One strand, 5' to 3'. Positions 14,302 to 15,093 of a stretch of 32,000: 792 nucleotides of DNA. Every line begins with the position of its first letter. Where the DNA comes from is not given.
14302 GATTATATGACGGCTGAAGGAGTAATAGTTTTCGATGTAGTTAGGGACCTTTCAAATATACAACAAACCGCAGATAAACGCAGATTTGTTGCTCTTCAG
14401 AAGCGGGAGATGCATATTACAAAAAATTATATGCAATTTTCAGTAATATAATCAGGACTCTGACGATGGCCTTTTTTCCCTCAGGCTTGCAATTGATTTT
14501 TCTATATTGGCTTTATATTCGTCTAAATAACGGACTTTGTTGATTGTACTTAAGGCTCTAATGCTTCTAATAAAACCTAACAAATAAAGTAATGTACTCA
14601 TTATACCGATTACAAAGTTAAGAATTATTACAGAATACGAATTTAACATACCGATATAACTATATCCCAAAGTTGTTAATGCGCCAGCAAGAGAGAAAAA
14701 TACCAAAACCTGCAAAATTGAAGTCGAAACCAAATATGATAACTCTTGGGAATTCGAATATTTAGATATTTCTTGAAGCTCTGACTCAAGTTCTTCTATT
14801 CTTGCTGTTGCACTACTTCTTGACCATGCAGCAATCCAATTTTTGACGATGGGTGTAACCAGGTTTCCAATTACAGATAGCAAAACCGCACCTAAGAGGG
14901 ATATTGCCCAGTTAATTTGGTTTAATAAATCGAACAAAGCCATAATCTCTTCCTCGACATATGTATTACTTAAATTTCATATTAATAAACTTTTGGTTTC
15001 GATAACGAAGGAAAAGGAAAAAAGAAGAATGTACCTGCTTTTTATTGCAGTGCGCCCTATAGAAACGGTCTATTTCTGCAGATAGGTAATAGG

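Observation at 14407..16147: Two tandem AT-rich gene cassettes bracketed by the same 5' motif and the same 44-nt 3' repeat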

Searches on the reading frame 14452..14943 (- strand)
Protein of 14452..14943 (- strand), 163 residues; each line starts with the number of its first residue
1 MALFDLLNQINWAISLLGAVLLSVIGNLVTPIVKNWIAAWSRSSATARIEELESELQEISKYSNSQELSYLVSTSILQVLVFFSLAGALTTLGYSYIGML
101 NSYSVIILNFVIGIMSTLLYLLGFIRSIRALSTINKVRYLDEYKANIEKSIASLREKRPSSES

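Call 6: search_protein_families(library=pfam, proteins=[window:14452-14943:-], max_evalue=0.01)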
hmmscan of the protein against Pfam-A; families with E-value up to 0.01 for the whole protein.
window:14452-14943:- (163 aa): 1 family
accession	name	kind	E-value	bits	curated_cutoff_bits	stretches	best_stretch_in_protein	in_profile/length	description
PF00335.26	Tetraspanin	-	0.0042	17.2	32.1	1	10-135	8-104/225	Tetraspanin family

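Call 7: search_protein_families(library=padloc, proteins=[window:14452-14943:-], max_evalue=0.01)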
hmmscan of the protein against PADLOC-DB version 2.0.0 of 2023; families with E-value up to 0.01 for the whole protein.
window:14452-14943:- (163 aa): 0 families

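Call 32: search_protein_families(library=ncbifam, proteins=[window:14452-14943:-], max_evalue=1)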
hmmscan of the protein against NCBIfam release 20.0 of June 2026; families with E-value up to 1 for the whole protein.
window:14452-14943:- (163 aa): 1 family
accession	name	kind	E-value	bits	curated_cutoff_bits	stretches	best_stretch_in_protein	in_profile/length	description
TIGR04210.1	bunya_NSm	equivalog_domain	0.16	11.8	28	1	12-88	10-80/173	bunyavirus nonstructural protein NSm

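Call 33: search_protein_families(library=phrogs, proteins=[window:14452-14943:-], max_evalue=1)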
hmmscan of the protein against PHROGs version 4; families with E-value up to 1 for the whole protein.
window:14452-14943:- (163 aa): 1 family
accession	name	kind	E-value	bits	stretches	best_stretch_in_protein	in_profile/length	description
phrog_110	-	tail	0.12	11.3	1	10-52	407-456/678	minor tail protein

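Call 38: find_homologous_proteins(query=window:14452-14943:-)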
Query window:14452-14943:- (163 aa): 4 proteins with E <= 0.001 among 182 candidates.
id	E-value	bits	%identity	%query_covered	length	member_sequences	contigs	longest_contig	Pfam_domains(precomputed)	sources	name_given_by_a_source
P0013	5.0e-91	320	99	100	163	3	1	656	-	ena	-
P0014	1.5e-81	290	90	100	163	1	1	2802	-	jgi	jgi:hypothetical protein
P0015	1.9e-32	130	49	98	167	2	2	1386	-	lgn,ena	-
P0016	9.2e-31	125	45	98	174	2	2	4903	-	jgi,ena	-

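Call 39: find_encoding_contigs(protein=P0014, flank=5000, max_places=3)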
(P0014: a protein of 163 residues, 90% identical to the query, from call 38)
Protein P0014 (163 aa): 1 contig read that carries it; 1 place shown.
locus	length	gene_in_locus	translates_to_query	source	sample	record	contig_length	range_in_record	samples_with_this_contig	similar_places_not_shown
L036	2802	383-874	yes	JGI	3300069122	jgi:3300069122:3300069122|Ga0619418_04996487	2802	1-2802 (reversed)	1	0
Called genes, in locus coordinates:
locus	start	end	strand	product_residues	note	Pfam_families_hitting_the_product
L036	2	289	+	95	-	?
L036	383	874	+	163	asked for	-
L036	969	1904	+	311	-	-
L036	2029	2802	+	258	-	?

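Call 40: find_encoding_contigs(protein=P0016, flank=5000, max_places=3)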
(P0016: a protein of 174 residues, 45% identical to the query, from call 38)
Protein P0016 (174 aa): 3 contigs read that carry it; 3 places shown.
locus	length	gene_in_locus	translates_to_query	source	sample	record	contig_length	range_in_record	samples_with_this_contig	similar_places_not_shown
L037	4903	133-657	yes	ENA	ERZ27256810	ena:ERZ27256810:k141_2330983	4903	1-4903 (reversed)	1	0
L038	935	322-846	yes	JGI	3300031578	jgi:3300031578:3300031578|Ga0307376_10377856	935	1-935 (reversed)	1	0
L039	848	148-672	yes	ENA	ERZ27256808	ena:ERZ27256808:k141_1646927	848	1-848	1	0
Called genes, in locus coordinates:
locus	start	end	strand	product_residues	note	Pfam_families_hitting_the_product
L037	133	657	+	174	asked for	-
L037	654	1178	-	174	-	PF04986:Y2_Tnp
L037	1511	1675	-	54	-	-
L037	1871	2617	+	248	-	PF00455:DeoRC (weak), PF06026:Rib_5-P_isom_A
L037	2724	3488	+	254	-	PF00009:GTP_EFTU (faint), PF02421:FeoB_N (faint), PF03193:RsgA_GTPase, PF01926:MMR_HSR1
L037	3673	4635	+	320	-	-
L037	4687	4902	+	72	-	?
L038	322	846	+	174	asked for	-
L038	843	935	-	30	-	?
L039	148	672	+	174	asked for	-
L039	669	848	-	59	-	?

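Call 41: find_encoding_contigs(protein=P0015, flank=5000, max_places=3)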
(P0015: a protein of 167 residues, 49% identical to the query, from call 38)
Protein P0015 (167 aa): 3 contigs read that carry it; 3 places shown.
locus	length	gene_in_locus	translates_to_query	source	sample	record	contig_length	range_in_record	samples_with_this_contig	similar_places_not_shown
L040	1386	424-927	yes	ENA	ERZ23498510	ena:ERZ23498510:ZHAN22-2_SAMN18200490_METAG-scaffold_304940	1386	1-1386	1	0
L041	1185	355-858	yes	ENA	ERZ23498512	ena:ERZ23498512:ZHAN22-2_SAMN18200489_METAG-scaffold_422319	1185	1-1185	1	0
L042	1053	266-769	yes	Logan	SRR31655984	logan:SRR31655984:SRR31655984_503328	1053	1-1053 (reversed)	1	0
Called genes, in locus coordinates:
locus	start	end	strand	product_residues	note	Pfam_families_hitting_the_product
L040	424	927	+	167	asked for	-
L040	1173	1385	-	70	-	?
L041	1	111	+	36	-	?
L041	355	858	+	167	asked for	-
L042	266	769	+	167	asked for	-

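Call 57: search_protein_families(library=pfam, proteins=[L036:969-1904:+], max_evalue=0.01)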
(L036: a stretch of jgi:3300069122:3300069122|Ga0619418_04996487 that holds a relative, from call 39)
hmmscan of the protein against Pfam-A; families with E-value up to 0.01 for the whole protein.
L036:969-1904:+ (311 aa): 0 families
